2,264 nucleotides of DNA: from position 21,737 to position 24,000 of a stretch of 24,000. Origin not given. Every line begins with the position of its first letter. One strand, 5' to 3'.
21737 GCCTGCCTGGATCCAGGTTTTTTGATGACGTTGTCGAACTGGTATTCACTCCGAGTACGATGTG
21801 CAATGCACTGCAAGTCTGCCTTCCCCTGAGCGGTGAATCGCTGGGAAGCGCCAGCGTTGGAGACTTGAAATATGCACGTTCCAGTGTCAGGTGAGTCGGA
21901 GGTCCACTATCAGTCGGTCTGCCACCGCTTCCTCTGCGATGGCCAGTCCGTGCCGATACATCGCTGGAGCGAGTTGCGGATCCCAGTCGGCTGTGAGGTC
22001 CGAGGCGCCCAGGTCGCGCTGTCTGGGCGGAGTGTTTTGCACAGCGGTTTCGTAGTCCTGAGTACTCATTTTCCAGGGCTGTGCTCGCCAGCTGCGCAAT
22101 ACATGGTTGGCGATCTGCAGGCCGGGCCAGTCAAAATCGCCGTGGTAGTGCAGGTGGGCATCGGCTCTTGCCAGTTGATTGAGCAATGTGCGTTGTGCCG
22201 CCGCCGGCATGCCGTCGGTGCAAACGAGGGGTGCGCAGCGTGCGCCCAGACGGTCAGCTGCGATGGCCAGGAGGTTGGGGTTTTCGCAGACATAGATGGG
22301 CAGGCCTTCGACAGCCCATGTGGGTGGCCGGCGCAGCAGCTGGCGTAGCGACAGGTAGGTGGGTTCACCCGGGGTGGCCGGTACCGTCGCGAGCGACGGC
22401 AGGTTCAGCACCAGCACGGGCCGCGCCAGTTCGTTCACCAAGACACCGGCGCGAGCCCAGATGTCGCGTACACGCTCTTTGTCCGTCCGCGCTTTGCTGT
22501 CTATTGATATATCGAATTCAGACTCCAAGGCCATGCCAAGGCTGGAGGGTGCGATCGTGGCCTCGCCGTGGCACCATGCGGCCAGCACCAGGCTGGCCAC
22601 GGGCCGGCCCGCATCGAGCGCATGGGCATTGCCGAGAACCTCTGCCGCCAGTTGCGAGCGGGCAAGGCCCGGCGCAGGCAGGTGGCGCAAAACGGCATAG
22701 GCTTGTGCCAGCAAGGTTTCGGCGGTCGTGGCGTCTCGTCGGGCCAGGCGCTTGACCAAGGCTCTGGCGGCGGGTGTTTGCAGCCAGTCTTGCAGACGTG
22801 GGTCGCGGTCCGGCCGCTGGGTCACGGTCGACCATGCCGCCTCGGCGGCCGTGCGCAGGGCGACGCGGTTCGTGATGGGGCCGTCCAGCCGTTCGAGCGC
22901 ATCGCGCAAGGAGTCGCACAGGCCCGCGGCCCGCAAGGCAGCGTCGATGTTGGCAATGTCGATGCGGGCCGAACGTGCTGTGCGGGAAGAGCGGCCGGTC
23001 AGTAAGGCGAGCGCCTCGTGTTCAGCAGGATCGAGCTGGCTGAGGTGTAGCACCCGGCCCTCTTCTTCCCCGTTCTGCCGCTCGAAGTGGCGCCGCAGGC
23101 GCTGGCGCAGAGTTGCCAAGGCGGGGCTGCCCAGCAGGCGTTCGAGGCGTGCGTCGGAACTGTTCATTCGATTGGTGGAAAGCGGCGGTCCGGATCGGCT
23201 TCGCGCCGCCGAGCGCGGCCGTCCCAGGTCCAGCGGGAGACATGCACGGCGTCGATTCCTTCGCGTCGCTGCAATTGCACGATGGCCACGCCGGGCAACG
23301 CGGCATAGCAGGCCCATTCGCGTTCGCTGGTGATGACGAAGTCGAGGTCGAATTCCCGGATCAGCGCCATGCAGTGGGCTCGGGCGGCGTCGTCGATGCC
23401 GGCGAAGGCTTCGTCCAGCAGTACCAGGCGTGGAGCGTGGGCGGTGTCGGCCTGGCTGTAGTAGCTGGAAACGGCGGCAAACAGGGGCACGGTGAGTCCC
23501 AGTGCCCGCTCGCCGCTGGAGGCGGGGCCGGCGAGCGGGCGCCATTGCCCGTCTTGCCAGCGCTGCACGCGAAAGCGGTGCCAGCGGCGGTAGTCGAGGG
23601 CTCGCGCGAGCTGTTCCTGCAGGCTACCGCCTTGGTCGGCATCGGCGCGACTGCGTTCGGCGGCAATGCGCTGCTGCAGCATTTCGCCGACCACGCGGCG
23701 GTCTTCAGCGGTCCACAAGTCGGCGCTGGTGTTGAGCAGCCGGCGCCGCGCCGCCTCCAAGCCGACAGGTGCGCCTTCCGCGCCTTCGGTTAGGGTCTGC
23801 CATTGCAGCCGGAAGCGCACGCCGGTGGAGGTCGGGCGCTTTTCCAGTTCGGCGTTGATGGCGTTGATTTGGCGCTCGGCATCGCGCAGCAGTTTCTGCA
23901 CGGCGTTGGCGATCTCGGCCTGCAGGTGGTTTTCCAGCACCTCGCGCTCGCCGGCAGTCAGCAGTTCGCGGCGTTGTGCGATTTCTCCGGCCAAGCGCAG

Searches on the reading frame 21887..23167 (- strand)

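Call 73: search_protein_families(library=padloc, proteins=[window:21887-23167:-])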
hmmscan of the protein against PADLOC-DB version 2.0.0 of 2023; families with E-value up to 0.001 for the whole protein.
window:21887-23167:- (426 aa): 4 families
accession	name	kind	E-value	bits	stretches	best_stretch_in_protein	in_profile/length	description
PDLC00557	JetD2|JetD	-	4e-140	466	1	2-424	2-418/423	DUF2220; DUF3322; DUF2399 domain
PDLC00556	JetD2|JetD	-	1.1e-35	121.6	1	36-423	36-424/430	DUF2220; DUF3322; DUF2399 domain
PDLC00555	JetD2|JetD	-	1.2e-05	22.3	1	303-391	338-427/472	DUF2220; DUF3322; DUF2399 domain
PDLC00533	JetD1|JetD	-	0.00026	18.1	1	314-379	292-363/409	DUF2220; DUF3322; DUF2399 domain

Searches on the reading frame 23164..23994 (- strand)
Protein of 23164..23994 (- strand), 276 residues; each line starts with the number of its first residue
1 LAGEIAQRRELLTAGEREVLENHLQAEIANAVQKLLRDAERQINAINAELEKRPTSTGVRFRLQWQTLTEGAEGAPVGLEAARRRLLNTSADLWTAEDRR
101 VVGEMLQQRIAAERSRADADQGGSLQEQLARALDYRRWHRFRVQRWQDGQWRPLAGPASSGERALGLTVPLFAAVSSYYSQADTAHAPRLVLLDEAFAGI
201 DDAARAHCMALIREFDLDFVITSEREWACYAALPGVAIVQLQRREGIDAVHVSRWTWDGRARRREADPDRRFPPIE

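Call 73: search_protein_families(library=padloc, proteins=[window:23164-23994:-])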
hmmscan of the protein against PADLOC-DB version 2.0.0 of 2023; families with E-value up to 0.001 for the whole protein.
window:23164-23994:- (276 aa): 10 families
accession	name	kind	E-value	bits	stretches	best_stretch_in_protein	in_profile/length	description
PDLC00553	JetC2|JetC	-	2.5e-119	398.1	1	2-269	1095-1357/1361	DUF3584 domain; MukB-like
PDLC00551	JetC2|JetC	-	3.3e-52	175.6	1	4-265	1094-1358/1365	DUF3584 domain; MukB-like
PDLC00550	JetC2|JetC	-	1e-46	157.3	1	4-263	1089-1351/1355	DUF3584 domain; MukB-like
PDLC00552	JetC2|JetC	-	1.7e-41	140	1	14-262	1100-1348/1365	DUF3584 domain; MukB-like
PDLC00549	JetC2|JetC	-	5.3e-14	49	1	16-243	1151-1371/1404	DUF3584 domain; MukB-like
PDLC00505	JetC1|JetC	-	7.4e-08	28.9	1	118-223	956-1073/1118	DUF3584 domain; MukB-like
PDLC00519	JetC1|JetC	-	1.2e-06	25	1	98-222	934-1054/1097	DUF3584 domain; MukB-like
PDLC04135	mad3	-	3.1e-05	21.7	1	25-223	201-321/374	mads_3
PDLC00515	JetC1|JetC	-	3.1e-05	20.2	1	16-203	934-1121/1212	DUF3584 domain; MukB-like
PDLC00513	JetC1|JetC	-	0.00033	16.8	0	132-220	976-1069/1140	DUF3584 domain; MukB-like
